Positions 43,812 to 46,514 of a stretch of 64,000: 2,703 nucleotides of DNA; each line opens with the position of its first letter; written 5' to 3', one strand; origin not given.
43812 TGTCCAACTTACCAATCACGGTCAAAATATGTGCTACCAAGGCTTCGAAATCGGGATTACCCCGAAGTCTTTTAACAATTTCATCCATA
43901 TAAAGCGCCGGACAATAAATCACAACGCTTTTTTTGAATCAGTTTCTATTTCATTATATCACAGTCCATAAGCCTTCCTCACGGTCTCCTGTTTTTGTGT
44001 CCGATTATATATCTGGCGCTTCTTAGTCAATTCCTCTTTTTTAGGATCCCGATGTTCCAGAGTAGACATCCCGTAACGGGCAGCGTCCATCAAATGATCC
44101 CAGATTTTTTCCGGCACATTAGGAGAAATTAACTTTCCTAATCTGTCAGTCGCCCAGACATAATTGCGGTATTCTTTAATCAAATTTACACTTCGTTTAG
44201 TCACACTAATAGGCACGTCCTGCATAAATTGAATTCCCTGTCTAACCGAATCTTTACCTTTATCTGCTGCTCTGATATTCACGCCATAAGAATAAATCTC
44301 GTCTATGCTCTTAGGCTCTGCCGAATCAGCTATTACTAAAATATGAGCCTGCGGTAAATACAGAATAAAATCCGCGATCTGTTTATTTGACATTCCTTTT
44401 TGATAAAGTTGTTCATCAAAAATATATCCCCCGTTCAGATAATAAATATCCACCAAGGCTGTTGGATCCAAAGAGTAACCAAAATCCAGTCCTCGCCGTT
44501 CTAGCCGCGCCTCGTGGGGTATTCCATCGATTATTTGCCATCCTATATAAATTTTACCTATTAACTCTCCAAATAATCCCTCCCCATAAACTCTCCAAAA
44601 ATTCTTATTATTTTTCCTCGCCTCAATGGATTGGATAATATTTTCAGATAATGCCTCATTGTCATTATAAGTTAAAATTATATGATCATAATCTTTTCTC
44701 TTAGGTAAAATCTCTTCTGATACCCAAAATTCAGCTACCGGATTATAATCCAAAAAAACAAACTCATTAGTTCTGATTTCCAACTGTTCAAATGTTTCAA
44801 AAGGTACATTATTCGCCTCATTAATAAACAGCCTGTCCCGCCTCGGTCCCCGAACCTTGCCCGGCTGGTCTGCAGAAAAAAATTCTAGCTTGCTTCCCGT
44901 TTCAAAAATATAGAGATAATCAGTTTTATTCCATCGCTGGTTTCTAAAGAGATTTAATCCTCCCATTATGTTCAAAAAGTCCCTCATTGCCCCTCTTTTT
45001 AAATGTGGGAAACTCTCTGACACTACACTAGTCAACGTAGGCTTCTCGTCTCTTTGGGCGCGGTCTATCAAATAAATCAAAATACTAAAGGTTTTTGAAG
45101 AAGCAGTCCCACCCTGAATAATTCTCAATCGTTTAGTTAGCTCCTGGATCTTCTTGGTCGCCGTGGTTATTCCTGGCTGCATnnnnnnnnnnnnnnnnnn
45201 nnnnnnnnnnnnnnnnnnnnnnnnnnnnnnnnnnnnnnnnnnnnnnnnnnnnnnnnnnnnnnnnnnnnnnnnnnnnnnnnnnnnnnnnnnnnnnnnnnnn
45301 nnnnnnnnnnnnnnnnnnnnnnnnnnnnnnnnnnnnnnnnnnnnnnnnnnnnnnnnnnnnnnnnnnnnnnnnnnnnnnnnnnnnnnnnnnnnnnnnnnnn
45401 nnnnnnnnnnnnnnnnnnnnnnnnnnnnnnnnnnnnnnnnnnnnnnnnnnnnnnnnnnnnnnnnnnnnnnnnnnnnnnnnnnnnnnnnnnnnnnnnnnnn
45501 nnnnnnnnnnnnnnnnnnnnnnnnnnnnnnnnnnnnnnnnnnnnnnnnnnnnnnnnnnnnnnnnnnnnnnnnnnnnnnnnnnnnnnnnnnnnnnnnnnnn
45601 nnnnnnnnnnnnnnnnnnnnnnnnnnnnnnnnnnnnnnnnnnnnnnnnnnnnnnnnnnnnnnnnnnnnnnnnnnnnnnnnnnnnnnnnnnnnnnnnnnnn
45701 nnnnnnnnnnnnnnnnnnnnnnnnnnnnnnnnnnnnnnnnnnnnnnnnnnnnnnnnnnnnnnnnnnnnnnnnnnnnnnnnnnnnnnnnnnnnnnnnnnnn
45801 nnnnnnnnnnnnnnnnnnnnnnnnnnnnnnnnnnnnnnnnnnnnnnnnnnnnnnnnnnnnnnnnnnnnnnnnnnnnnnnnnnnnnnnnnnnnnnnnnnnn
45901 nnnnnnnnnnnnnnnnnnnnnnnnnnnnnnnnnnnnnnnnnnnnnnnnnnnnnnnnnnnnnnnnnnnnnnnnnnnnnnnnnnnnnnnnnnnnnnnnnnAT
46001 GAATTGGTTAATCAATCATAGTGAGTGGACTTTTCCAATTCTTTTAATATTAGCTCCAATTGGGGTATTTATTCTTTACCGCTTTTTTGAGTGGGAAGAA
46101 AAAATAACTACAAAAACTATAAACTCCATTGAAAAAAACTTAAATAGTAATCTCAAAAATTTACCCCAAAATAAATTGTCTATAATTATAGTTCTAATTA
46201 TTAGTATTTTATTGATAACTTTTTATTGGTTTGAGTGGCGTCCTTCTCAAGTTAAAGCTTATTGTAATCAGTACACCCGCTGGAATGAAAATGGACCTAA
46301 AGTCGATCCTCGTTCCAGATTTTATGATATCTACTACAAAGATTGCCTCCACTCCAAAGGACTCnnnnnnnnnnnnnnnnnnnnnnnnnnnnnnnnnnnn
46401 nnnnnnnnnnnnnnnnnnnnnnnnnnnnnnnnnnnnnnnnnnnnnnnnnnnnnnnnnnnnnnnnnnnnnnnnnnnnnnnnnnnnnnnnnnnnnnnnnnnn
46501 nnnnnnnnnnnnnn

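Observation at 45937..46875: Opposite-strand two-gene membrane-protein island (moron) between terS and the giant protein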

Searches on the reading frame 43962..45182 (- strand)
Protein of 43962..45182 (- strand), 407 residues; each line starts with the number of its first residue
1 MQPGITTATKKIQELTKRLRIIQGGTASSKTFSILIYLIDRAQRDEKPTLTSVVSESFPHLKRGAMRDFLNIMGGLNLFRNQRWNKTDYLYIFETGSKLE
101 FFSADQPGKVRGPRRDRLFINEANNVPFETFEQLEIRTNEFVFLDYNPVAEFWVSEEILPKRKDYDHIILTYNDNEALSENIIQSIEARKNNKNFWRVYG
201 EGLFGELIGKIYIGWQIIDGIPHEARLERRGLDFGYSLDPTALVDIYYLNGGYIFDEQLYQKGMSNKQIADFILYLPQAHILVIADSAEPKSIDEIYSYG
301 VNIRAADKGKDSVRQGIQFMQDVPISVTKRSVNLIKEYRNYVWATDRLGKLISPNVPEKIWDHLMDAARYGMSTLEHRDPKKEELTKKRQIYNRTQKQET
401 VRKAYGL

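Call 7: search_protein_families(library=pfam, proteins=[window:43962-45182:-], max_evalue=0.1)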
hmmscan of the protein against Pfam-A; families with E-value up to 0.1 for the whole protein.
window:43962-45182:- (407 aa): 3 families
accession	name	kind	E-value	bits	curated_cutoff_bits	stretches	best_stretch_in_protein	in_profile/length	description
PF17288.8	Terminase_3C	-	6e-14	53.1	26.7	1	233-372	1-153/155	Terminase RNAseH like domain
PF04466.19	Terminase_3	-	5.1e-11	42.9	23.2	1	17-202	2-200/201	Phage terminase large subunit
PF03237.21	Terminase_6N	-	0.0019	18.4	22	0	55-134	34-116/215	Terminase large subunit, T4likevirus-type, N-terminal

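Call 8: search_protein_families(library=phrogs, proteins=[window:43962-45182:-], max_evalue=0.1)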
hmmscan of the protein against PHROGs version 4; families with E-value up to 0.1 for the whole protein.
window:43962-45182:- (407 aa): 8 families
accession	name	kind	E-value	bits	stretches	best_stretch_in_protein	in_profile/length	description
phrog_2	-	head and packaging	5.6e-32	112.4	1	16-388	276-603/807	terminase large subunit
phrog_6672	-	head and packaging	2.5e-29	102.7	1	253-384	7-138/145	terminase large subunit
phrog_5653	-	head and packaging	3.8e-28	99.5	1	229-381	33-186/199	terminase large subunit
phrog_3717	-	head and packaging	5e-10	40.3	1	6-245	12-269/277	terminase large subunit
phrog_18557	-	head and packaging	9.2e-06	26.7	1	304-382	2-80/88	terminase large subunit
phrog_979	-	head and packaging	0.0036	17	1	11-137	160-287/642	terminase large subunit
phrog_10250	-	head and packaging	0.005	17.6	1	262-384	93-224/228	terminase large subunit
phrog_1144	-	DNA, RNA and nucleotide metabolism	0.077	13.8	0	208-249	26-68/144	single strand DNA binding protein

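Call 20: find_related_loci(query=window:43962-45182:-, collection=viral_contigs, flank=10000)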
Query window:43962-45182:- (407 aa) in viral_contigs; peptide patterns used: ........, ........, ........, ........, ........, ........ (x = any residue, [..] = any of these).
23 stretches matched a pattern; 9 encode a relative of the query (tblastn E <= 1e-3); 9 distinct loci.
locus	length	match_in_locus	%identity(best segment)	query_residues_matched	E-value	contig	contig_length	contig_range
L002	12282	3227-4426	66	6-407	0e+0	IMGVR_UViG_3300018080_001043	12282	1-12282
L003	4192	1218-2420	62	5-407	3e-171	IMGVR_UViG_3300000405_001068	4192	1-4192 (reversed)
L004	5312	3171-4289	65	5-379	3e-168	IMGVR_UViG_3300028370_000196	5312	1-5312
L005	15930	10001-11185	59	6-407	6e-152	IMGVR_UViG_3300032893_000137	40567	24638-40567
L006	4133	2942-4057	58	6-379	2e-148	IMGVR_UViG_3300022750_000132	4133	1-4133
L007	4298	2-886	69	113-407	2e-137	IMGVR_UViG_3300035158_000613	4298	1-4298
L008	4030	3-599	70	175-375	3e-91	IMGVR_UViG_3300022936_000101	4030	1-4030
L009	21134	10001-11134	64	6-386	6e-166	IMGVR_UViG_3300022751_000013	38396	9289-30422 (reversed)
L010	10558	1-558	55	198-384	7e-63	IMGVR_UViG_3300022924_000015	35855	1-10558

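Call 109: search_dna_similar(query=window:43962-45182:-, collection=phages, mode=protein, max_evalue=1e-20, max_rows=10)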
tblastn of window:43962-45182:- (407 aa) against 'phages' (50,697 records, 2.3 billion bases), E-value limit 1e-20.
Records with a match: 469; places in all: 470; records where one place covers at least 80% of the query: 331.
Best place of each record, by identity: <60% 469.
By first word of the organism name: Bacteroides 97; Staphylococcus 76; Flavobacterium 58; Enterococcus 54; Clostridium 44; Phocaeicola 24; Polaribacter 17; Listeria 16; Vibrio 14; Parabacteroides 13; and 18 more.
By host as written in the record: Clostridium sporogenes ATCC-15579 30; - 27; Staphylococcus aureus 24; Flavobacterium sp. LMO9 23; Enterococcus faecalis 16; Flavobacterium psychrophilum 950106-1/1 13; Staphylococcus pseudintermedius 13; Polaribacter sp. HaHaR_3_91 11; and 158 more.
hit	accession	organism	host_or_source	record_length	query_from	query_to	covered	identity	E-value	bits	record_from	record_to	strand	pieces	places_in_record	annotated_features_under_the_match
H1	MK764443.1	Flavobacterium phage FPSV-S2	Flavobacterium psychrophilum F482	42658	6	370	90%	45.0%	1e-91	307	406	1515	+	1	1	terminase large subunit protein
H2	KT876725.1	Flavobacterium phage FpV9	Flavobacterium psychrophilum 950106-1/1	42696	6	370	90%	45.0%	1e-91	307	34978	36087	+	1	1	terminase large subunit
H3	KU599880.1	Flavobacterium phage Fpv5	Flavobacterium psychrophilum 950106-1/1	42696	6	370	90%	45.0%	1e-91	307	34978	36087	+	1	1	terminase large subunit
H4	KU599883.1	Flavobacterium phage Fpv8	Flavobacterium psychrophilum 950106-1/1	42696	6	370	90%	45.0%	1e-91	307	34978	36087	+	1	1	terminase large subunit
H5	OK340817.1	Flavobacterium phage FpV9-1.2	Flavobacterium psychrophilum 020612-2/1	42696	6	370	90%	45.0%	1e-91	307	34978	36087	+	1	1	record has no annotation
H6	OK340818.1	Flavobacterium phage FpV9-1.3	Flavobacterium psychrophilum 020612-2/1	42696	6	370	90%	45.0%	1e-91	307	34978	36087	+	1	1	record has no annotation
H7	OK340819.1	Flavobacterium phage FpV9-2.1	Flavobacterium psychrophilum 020612-2/1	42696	6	370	90%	45.0%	1e-91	307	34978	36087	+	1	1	record has no annotation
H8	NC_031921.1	Flavobacterium phage Fpv5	Flavobacterium psychrophilum 950106-1/1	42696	6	370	90%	45.0%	1e-91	307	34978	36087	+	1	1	terminase large subunit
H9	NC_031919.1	Flavobacterium phage Fpv8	Flavobacterium psychrophilum 950106-1/1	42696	6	370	90%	45.0%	1e-91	307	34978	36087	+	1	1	terminase large subunit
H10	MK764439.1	Flavobacterium phage FPSV-D22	Flavobacterium psychrophilum FPS-D5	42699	6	370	90%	45.0%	1e-91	307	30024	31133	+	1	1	terminase large subunit protein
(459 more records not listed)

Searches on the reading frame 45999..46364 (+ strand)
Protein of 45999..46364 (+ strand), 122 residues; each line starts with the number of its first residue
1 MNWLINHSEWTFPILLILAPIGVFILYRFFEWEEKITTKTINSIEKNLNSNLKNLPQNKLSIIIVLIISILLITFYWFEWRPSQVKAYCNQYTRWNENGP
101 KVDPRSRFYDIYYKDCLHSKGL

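Call 7: search_protein_families(library=pfam, proteins=[window:45999-46364:+], max_evalue=0.1)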
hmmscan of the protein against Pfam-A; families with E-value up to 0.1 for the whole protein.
window:45999-46364:+ (122 aa): 2 families
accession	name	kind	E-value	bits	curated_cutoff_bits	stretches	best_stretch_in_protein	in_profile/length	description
PF05821.16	NDUF_B8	-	0.082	13.3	21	1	31-93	86-148/172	NADH-ubiquinone oxidoreductase ASHI subunit (CI-ASHI or NDUFB8)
PF03706.18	LPG_synthase_TM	-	0.095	12.6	33.4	0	10-76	147-222/302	Lysylphosphatidylglycerol synthase TM region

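Call 8: search_protein_families(library=phrogs, proteins=[window:45999-46364:+], max_evalue=0.1)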
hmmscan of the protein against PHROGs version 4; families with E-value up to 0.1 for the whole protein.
window:45999-46364:+ (122 aa): 1 family
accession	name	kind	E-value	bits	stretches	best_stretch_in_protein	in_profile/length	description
phrog_26255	-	unknown function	0.07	14.1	0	8-62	23-76/132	-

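Call 10: find_homologous_proteins(query=window:45999-46364:+, max_evalue=0.01)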
Query window:45999-46364:+ (122 aa): 1 proteins with E <= 0.01 among 29 candidates.
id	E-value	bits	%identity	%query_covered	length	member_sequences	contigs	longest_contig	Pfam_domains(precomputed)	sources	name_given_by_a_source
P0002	6.1e-78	277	100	100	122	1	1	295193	-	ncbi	-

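Call 68: find_related_loci(query=A4, collection=viral_contigs, flank=6000)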
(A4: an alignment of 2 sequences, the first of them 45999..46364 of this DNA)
Query A4 (122 aa) in viral_contigs; peptide patterns used: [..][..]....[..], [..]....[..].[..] (x = any residue, [..] = any of these).
77 stretches matched a pattern, but none encodes a relative of the query by tblastn (E <= 1e-3).

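Call 69: find_related_loci(query=A4, collection=genome_contigs, flank=6000)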
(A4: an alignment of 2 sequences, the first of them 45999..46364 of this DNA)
Query A4 (122 aa) in genome_contigs; peptide patterns used: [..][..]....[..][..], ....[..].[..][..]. (x = any residue, [..] = any of these).
71 stretches matched a pattern; 5 encode a relative of the query (tblastn E <= 1e-3); 5 distinct loci.
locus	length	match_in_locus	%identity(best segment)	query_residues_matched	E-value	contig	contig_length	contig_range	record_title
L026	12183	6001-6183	40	65-122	7e-8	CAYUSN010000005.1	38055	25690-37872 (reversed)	MAG TPA_asm: uncultured Candidatus Saccharibacteria bacterium isolate SRP323723_co1_13 genome assembly, contig: NODE_876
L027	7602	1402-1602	35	75-122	1e-6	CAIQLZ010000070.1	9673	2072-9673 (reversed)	MAG: Candidatus Levybacteria bacterium isolate AM-lipid-01-D9_bin-0046 genome assembly, contig: bin-0046:070/107, whole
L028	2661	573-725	41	75-122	7e-7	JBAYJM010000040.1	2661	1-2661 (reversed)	MAG: Candidatus Buchananbacteria bacterium isolate SO_2016_GW1_56 scaffold78671_OW334_2016, whole genome shotgun sequenc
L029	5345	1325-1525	35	74-122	2e-6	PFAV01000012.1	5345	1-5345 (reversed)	MAG: bacterium (Candidatus Gribaldobacteria) CG10_big_fil_rev_8_21_14_0_10_41_12 CG10_8_21_14_0.10_scaffold_18470_c, who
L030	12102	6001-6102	38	75-122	6e-6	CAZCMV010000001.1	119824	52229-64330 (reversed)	MAG TPA_asm: uncultured Bdellovibrionales bacterium isolate SRP192927_co1_222 genome assembly, contig: NODE_87_length_11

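Call 71: search_protein_families(library=padloc, proteins=[window:45999-46364:+], max_evalue=1)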
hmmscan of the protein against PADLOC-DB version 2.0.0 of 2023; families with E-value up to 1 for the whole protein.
window:45999-46364:+ (122 aa): 0 families
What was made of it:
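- There are no PADLOC hits (call 71).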

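Call 72: search_protein_families(library=ncbifam, proteins=[window:45999-46364:+], max_evalue=1)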
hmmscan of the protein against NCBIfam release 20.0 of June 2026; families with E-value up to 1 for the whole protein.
window:45999-46364:+ (122 aa): 3 families
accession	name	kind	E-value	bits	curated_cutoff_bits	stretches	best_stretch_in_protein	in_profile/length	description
NF011110.0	PRK14538.1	equivalog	0.039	12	707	1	15-102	11-100/838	putative bifunctional signaling protein/50S ribosomal protein L9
NF041012.2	T4P_ComGB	equivalog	0.073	12.4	240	1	13-85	105-182/332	competence type IV pilus assembly protein ComGB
NF004703.2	PRK06041.1-1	equivalog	0.079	11.3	570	1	14-73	192-246/525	archaellar assembly protein ArlJ/FlaJ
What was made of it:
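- Tried and rejected: Pfam, PHROGs, PADLOC and NCBIfam gave no significant family for either protein (calls 7, 8, 71, 72).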

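Call 85: find_related_loci(query=A5, collection=metagenome_contigs, flank=5000)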
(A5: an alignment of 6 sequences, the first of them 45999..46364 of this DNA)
Query A5 (122 aa) in metagenome_contigs; peptide patterns used: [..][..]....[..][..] (x = any residue, [..] = any of these).
110 stretches matched a pattern; 11 encode a relative of the query (tblastn E <= 1e-3); 11 distinct loci.
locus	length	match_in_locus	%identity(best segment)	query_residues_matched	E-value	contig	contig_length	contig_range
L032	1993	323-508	39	59-122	7e-11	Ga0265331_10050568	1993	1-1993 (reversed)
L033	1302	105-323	35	54-122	6e-10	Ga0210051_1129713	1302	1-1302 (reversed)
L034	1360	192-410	36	51-122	7e-10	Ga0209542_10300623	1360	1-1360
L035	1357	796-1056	31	47-122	2e-9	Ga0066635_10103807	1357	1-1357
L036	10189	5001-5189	35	57-122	5e-7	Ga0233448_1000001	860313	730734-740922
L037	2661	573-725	41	75-122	7e-7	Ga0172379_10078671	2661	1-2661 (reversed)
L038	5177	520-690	35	63-122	2e-6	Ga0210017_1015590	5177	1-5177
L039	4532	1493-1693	33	74-122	3e-6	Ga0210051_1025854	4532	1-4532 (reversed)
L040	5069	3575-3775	33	74-122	3e-6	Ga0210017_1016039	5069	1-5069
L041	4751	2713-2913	33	74-122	3e-6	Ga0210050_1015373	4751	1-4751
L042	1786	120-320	33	74-122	2e-5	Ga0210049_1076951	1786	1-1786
